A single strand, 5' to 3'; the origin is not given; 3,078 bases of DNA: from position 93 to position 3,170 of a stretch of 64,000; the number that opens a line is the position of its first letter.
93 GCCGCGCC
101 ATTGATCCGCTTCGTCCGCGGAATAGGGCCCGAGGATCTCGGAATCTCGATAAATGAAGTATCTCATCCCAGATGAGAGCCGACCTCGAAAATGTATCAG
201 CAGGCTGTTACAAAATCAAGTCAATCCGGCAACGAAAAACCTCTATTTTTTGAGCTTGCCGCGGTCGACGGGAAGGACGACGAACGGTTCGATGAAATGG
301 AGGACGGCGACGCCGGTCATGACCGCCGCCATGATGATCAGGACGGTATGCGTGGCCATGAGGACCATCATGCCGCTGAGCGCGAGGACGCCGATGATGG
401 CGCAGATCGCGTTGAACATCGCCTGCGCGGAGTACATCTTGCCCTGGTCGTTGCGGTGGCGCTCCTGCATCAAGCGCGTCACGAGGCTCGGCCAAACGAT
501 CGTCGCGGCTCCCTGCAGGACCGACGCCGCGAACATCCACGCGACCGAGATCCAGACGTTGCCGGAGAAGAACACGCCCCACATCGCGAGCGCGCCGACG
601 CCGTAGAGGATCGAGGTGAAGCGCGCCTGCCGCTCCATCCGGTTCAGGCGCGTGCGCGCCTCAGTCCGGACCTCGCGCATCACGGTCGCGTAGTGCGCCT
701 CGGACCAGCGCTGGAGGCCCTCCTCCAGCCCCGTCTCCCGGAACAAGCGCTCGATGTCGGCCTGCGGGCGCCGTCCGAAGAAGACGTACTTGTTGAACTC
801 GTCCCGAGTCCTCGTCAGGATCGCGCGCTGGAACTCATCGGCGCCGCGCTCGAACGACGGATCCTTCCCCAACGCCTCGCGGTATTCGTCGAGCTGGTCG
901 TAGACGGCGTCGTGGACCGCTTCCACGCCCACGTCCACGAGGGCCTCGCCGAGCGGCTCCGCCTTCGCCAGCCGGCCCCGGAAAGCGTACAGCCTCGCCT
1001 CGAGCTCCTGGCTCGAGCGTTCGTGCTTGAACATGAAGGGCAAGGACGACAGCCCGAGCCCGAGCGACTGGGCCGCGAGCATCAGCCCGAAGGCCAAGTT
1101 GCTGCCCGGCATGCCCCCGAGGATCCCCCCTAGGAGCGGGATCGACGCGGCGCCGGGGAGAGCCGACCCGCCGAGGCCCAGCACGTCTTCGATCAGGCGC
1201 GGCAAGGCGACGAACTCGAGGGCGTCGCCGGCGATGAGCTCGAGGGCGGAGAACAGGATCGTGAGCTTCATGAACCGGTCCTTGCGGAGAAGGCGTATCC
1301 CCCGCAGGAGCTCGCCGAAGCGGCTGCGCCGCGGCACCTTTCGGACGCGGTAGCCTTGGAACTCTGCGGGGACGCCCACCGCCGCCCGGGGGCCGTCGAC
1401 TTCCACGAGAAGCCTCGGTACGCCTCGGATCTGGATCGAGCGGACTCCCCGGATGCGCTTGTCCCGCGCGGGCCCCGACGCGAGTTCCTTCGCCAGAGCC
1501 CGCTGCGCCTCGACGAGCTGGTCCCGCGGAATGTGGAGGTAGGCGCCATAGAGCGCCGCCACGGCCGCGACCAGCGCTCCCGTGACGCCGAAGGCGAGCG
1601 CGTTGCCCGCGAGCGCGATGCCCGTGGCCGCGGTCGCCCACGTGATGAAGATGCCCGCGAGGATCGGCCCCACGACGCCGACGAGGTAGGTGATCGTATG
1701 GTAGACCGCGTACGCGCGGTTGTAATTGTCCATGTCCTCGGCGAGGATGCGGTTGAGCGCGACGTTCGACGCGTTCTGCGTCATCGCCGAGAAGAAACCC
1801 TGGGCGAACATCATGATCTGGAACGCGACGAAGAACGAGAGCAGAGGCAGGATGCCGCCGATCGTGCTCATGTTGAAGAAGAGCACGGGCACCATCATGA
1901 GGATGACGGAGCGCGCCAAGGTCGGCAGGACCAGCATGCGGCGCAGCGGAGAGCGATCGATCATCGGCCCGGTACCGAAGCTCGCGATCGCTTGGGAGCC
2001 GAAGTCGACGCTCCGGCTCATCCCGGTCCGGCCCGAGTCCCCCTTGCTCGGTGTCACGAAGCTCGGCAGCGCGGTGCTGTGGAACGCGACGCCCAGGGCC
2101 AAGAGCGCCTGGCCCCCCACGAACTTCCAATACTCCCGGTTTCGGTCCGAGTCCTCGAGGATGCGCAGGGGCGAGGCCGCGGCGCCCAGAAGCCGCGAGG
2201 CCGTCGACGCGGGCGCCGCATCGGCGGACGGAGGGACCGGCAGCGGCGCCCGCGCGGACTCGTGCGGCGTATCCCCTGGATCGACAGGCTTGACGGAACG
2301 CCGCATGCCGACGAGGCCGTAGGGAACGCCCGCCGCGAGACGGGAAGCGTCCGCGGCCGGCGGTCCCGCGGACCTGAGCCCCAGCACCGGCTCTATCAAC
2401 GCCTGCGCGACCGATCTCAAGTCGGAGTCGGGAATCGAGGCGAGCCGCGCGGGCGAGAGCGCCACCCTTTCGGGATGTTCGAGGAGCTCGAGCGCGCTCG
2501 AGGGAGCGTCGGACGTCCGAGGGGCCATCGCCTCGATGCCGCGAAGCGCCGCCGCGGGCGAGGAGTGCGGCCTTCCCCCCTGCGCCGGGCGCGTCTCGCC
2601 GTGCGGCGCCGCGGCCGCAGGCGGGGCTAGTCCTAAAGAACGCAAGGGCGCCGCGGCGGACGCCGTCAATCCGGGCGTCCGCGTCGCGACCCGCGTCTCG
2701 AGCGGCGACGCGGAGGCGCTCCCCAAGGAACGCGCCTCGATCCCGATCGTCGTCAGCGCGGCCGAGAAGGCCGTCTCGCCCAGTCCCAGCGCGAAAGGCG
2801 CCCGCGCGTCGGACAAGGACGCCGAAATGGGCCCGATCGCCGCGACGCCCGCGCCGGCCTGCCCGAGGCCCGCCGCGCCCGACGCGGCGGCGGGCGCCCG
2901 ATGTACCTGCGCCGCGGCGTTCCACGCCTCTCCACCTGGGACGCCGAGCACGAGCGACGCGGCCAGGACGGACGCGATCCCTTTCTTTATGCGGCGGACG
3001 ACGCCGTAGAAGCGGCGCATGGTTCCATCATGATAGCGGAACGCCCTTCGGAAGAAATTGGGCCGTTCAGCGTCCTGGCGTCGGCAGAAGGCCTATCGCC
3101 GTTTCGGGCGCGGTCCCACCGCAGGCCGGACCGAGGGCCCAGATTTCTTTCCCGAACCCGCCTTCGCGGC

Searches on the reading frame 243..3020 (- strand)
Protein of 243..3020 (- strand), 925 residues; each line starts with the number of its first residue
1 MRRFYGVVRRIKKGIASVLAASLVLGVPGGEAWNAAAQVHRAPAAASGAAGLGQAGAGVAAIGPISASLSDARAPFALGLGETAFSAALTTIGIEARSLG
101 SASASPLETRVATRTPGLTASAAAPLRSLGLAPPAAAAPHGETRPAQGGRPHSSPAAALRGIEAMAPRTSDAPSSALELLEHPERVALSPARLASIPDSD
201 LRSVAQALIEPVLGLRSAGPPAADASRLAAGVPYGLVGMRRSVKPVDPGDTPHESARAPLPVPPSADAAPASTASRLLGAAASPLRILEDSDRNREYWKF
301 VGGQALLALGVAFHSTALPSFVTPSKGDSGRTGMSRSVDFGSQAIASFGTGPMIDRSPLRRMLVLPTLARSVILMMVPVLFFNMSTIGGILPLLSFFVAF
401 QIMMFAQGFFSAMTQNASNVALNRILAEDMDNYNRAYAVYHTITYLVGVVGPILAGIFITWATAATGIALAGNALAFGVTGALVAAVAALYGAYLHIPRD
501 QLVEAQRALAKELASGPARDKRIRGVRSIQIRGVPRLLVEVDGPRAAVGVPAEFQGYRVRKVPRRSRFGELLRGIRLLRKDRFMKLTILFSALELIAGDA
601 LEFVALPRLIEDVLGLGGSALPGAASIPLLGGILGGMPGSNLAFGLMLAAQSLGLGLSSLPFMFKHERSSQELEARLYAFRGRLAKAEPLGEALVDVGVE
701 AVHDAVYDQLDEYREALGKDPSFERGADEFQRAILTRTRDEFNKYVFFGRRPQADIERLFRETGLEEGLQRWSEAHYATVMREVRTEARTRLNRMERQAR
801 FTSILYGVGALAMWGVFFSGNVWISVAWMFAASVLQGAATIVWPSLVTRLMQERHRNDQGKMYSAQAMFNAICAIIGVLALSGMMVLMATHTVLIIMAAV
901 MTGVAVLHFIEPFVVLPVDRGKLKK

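Call 7: search_protein_families(library=pfam, proteins=[window:243-3020:-], max_evalue=0.01)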
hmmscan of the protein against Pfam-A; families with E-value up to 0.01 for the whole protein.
window:243-3020:- (925 aa): 1 family
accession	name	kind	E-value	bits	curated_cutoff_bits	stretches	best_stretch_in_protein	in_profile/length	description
PF07690.21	MFS_1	-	3.5e-14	52.9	33.4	2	303-664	4-287/347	Major Facilitator Superfamily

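Call 85: search_protein_families(library=ncbifam, proteins=[window:243-3020:-], max_evalue=0.1)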
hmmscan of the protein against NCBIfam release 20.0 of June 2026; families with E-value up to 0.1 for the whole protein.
window:243-3020:- (925 aa): 1 family
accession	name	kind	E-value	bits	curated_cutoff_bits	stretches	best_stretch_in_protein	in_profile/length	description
TIGR00900.1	2A0121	subfamily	2.9e-14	53.2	319.6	1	297-487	1-177/364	H+ Antiporter protein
